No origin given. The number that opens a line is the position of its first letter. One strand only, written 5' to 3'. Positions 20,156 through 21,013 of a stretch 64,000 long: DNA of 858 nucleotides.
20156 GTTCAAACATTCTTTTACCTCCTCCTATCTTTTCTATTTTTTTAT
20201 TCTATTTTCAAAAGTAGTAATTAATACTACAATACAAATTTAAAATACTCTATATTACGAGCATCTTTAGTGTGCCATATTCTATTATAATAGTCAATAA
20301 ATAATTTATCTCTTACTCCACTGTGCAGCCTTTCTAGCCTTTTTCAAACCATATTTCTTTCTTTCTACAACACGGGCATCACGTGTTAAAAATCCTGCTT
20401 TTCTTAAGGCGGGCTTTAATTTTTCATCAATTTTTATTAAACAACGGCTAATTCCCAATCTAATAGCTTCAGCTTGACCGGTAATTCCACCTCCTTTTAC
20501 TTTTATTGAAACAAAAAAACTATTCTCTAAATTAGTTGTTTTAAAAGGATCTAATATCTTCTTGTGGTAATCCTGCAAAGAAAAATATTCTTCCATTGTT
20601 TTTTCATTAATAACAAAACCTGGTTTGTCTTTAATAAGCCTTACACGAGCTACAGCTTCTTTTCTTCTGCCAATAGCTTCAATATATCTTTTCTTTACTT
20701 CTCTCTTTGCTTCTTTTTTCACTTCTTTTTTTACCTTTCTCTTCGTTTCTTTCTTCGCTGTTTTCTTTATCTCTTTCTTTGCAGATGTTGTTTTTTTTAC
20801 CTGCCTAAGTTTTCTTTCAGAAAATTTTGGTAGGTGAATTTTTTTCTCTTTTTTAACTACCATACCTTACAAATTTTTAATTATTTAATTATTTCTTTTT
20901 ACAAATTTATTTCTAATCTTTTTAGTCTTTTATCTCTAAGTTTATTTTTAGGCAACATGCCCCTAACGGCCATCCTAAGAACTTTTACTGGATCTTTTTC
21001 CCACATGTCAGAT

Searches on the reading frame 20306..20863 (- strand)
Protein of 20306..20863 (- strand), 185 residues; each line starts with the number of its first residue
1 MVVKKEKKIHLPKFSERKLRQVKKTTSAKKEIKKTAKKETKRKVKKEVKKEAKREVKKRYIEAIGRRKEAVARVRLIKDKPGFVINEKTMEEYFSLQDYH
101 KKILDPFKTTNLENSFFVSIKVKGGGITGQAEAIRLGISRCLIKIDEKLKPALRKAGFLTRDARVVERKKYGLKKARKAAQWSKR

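Call 7: search_protein_families(library=pfam, proteins=[window:20306-20863:-], max_evalue=0.1)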
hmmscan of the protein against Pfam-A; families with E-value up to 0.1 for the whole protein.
window:20306-20863:- (185 aa): 1 family
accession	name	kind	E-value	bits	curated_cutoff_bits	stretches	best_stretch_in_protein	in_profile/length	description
PF00380.25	Ribosomal_S9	-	6.7e-44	149.7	22.5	1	65-185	1-121/121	Ribosomal protein S9/S16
